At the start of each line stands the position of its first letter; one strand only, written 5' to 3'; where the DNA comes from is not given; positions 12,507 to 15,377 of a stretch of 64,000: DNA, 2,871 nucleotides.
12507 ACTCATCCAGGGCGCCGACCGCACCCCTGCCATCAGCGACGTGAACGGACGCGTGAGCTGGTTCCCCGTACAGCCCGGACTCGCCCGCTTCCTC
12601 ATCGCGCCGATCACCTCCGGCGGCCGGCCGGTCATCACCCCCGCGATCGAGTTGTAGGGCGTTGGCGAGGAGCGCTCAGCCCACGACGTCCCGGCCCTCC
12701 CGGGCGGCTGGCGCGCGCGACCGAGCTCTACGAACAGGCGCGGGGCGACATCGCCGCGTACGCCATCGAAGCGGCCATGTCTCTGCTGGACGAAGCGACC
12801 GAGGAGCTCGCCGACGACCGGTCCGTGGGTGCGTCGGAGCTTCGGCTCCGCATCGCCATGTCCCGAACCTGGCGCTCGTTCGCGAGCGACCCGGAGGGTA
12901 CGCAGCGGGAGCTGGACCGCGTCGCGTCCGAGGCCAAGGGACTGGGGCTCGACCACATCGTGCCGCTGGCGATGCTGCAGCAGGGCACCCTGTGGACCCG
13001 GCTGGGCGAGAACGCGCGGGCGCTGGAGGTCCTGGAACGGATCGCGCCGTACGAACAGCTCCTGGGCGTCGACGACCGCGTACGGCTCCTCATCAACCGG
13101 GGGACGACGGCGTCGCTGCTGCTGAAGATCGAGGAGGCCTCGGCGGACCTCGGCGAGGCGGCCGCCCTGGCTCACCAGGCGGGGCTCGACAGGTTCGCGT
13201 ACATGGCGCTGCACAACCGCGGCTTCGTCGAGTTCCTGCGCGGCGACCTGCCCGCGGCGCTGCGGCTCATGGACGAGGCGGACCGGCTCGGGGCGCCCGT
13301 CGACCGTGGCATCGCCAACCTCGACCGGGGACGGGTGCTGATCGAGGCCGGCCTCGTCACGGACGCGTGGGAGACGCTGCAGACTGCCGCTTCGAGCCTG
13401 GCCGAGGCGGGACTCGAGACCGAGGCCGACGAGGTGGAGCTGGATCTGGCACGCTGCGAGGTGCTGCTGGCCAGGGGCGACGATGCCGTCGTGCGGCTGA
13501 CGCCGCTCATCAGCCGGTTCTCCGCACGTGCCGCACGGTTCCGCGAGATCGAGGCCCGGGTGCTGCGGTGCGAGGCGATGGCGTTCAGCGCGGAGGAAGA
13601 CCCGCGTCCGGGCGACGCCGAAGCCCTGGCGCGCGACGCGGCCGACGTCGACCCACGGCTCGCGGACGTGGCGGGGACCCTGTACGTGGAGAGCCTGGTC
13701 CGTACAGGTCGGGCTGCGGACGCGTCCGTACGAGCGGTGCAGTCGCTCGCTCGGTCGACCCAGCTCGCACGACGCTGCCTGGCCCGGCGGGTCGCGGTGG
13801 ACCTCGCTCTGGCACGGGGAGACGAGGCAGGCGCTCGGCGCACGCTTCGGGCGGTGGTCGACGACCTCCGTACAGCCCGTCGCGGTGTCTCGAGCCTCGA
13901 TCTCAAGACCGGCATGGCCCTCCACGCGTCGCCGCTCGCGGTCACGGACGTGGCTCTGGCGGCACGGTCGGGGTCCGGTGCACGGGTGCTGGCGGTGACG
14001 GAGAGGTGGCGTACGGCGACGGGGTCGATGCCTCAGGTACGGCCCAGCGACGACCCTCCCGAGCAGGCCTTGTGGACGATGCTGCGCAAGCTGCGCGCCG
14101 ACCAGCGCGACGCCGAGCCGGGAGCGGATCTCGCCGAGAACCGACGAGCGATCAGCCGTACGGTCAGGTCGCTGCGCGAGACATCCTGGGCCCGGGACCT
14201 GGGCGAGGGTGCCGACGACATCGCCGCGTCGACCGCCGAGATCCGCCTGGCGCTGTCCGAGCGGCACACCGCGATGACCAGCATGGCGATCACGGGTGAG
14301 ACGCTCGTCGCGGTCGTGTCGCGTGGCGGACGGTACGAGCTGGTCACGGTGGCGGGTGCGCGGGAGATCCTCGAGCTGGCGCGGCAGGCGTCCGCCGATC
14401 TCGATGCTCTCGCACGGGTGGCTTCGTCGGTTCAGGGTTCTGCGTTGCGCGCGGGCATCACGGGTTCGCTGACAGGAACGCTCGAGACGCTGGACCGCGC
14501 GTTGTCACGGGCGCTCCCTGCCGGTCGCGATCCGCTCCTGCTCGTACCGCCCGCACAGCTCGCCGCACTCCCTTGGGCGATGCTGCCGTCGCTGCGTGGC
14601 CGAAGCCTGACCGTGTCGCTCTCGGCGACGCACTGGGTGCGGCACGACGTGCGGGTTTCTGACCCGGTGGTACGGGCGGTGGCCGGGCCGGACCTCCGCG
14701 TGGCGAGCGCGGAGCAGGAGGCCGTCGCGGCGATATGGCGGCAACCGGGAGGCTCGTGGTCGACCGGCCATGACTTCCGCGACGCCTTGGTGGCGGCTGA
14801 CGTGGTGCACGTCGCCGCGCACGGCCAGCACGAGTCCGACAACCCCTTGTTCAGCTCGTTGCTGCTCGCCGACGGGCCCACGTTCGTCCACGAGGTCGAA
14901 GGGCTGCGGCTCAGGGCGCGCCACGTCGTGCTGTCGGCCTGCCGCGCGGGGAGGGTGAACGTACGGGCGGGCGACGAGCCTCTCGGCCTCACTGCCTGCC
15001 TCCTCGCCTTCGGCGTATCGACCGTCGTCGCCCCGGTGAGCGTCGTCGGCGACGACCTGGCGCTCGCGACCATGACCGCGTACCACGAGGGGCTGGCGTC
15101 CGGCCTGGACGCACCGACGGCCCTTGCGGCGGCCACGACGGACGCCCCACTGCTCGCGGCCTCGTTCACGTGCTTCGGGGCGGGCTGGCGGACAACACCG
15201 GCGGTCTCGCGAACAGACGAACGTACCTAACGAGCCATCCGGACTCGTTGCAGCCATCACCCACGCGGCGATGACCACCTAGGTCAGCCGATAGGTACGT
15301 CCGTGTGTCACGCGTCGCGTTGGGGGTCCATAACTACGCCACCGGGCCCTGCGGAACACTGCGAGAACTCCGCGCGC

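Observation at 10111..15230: Stand-alone S8 peptidase / ECF sigma / small protein / TPR-CHAT module, resembling the type III-E 'Craspase' output arm without any CRISPR-Cas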

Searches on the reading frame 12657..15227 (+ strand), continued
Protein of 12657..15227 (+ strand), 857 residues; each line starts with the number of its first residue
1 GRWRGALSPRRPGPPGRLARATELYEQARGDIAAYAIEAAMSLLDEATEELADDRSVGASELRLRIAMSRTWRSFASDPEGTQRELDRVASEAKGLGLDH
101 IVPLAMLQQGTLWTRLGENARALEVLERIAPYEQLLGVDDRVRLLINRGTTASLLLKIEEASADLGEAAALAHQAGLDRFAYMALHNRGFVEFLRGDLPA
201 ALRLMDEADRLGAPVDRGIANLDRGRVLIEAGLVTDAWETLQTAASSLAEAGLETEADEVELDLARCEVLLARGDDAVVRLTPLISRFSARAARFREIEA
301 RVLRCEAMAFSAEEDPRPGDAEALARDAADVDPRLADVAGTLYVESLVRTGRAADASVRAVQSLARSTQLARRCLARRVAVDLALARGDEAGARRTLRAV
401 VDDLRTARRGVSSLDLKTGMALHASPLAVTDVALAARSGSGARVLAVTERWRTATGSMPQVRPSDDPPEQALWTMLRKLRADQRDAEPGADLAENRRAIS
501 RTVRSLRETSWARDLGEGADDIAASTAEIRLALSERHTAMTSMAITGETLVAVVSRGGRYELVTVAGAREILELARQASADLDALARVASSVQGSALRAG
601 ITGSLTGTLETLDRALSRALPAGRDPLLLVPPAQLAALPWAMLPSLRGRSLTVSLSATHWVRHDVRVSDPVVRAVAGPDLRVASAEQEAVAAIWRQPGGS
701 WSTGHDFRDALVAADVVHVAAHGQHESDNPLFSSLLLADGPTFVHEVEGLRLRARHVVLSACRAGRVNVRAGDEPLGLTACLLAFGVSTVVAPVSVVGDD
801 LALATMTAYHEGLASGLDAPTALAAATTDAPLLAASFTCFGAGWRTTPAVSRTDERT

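Call 66: find_related_loci(query=A5, collection=genome_contigs, flank=8000)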
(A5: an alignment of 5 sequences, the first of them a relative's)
Query A5 (855 aa) in genome_contigs; peptide patterns used: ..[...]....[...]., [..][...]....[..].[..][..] (x = any residue, [..] = any of these).
517 stretches matched a pattern; 309 encode a relative of the query (tblastn E <= 1e-3); the best 80 are kept; 79 distinct loci.
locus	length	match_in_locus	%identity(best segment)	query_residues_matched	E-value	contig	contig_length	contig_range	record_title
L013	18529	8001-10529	88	1-845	0e+0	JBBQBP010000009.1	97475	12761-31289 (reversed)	MAG: Propionibacteriales bacterium isolate Co_metawrap_1344 Cmw_1344_k141_20575672_length_97475_cov_17.0000, whole genom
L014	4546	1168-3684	85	4-843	0e+0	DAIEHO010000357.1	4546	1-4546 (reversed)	MAG TPA_asm: Propionibacteriaceae bacterium isolate clean1009 k141_2067646, whole genome shotgun sequence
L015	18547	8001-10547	79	1-850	0e+0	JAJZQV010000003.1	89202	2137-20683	MAG: Actinomycetes bacterium isolate SKS1.bin60 NODE_372_length_89202_cov_2.580623, whole genome shotgun sequence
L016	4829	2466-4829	85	4-790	0e+0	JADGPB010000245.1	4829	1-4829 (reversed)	MAG: Propionibacteriales bacterium isolate Chersky.17_13 contig-100_9590, whole genome shotgun sequence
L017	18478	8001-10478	77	18-843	0e+0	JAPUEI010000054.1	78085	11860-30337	MAG: Propionibacteriaceae bacterium isolate labscale reactor_MAG21 NODE_261_length_78085_cov_22.745636, whole genome sho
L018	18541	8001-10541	85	1-845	0e+0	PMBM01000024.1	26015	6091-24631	MAG: Propionibacteriaceae bacterium isolate fen_732 73.20120700_E3M.60_contig_118251, whole genome shotgun sequence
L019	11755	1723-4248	76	4-845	0e+0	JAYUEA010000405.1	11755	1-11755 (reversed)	MAG: Propionibacteriaceae bacterium isolate GFS_7420 GFS_7420_404, whole genome shotgun sequence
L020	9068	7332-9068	79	18-597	0e+0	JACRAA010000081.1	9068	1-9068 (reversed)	MAG: Actinomycetota bacterium isolate NC_groundwater_1581_Pr3_B-0.1um_70_8 SR-2_scaffold_141_628065, whole genome shotgu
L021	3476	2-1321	86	405-843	0e+0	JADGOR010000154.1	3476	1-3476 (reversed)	MAG: Cellulomonas sp. isolate Chersky.2_14 contig-100_20298, whole genome shotgun sequence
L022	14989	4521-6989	48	21-846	0e+0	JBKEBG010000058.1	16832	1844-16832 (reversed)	MAG: Arachnia sp. isolate VLC_078 k121_4680893, whole genome shotgun sequence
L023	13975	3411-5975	41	4-844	2e-143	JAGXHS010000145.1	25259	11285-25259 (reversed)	MAG: Propionibacteriaceae bacterium isolate LH_M68 k141_1154247, whole genome shotgun sequence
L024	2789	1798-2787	78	14-344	1e-133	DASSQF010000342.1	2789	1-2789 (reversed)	MAG TPA_asm: Propionibacteriaceae bacterium isolate SMAG_U455 k141_985269, whole genome shotgun sequence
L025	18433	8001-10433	40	23-843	3e-123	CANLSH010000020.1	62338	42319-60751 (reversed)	uncultured Arachnia sp. isolate 2-217.fasta genome assembly, contig: NODE_37, whole genome shotgun sequence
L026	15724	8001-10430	40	23-843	6e-113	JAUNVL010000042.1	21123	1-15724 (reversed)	MAG: Propionibacteriaceae bacterium isolate S7A_St_31 NODE_926_length_21123_cov_22.321910, whole genome shotgun sequence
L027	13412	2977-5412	40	23-845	3e-113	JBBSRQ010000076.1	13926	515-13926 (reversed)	MAG: Propionibacteriales bacterium isolate SVL1_sbin.40 SVL1_sbin.40_K_896754_L_13926_cov_19.9270, whole genome shotgun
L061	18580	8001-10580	36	15-838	1e-86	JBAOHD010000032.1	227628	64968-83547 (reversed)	MAG: Dermatophilaceae bacterium isolate AS_Ams2_Bin8 np1-np2_contig_7826, whole genome shotgun sequence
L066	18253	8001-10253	37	106-849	7e-85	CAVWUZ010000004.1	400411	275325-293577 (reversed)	MAG: uncultured Actinomycetota bacterium isolate MFD09603.bin.2.71 genome assembly, contig: contig_30386, whole genome s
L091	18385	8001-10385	38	59-846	2e-104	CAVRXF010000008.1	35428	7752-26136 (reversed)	MAG: uncultured Actinomycetota bacterium isolate MFD02199.bin.2.170 genome assembly, contig: contig_10723, whole genome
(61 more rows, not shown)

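Call 88: search_solved_structures(query=A5, max_evalue=0.1)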
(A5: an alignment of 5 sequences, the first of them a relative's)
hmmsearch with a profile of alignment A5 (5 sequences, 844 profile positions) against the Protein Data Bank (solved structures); distinct sequences matched with E-value up to 0.1: 14.
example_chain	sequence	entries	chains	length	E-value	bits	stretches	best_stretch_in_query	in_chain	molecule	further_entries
7zoq_A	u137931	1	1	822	2.4e-05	25.9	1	693-784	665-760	TPR-CHAT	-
8d9f_A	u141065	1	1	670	0.00014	23.4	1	681-790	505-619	CHAT domain protein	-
8d9g_A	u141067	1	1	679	0.00014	23.4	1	681-790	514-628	CHAT domain protein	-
7x8a_D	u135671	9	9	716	0.00016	23.2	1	681-790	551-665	CHAT domain protein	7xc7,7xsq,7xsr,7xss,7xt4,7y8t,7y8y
7y83_D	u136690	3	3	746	0.00017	23.1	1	681-790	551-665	CHAT domain protein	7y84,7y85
9y6s_6s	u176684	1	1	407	0.0004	21.9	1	79-195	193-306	Anaphase-promoting complex subunit 5 domain-containing protein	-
8bd7_A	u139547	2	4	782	0.00082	20.8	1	121-204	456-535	IFT88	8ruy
9k7u_A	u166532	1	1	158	0.0023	19.4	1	219-286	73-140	Heter-Zn2-HEHE-22A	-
8d9h_E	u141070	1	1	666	0.0041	18.5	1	681-790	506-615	CHAT domain protein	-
5a31_O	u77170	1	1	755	0.012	17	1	233-322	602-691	ANAPHASE-PROMOTING COMPLEX SUBUNIT 5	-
4ui9_O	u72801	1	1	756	0.012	17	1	233-322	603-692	ANAPHASE-PROMOTING COMPLEX SUBUNIT 5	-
5khu_O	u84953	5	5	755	0.013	16.9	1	233-322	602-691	Anaphase-promoting complex subunit 5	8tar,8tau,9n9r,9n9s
5khr_O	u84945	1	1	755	0.013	16.9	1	233-322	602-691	Anaphase-promoting complex subunit 5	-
5g04_O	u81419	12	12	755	0.013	16.9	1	233-322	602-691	ANAPHASE-PROMOTING COMPLEX SUBUNIT 5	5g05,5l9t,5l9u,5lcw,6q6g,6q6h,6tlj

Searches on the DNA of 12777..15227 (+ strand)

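Call 80: search_rna_families(sources=[L044, L056, L069, L071, L073, L004, L063, L082, L068], threshold=gathering)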
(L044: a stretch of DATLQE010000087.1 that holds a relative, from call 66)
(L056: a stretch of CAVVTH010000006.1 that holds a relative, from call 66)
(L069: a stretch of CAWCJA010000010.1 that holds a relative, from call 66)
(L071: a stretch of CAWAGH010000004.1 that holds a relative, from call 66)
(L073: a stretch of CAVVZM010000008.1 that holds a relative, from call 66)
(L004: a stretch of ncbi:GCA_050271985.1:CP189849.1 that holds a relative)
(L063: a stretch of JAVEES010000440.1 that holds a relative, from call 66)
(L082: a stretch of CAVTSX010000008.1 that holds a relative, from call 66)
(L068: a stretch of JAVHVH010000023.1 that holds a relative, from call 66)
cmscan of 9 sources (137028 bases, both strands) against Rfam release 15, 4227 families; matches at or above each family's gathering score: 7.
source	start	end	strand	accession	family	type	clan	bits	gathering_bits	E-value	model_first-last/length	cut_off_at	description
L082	1683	1755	+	RF00005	tRNA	Gene; tRNA;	CL00001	71.8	29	2.2e-13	1-71/71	no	tRNA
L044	3174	3259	-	RF00005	tRNA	Gene; tRNA;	CL00001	54.3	29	1.4e-08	1-71/71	no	tRNA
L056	3188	3273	-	RF00005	tRNA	Gene; tRNA;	CL00001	54.3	29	1.4e-08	1-71/71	no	tRNA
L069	2589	2674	-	RF00005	tRNA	Gene; tRNA;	CL00001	54.3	29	1.4e-08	1-71/71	no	tRNA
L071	3285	3370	-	RF00005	tRNA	Gene; tRNA;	CL00001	54.3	29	1.4e-08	1-71/71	no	tRNA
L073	3009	3094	-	RF00005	tRNA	Gene; tRNA;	CL00001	54.3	29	1.4e-08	1-71/71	no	tRNA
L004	997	1081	+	RF00005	tRNA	Gene; tRNA;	CL00001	54.3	29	1.4e-08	1-71/71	no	tRNA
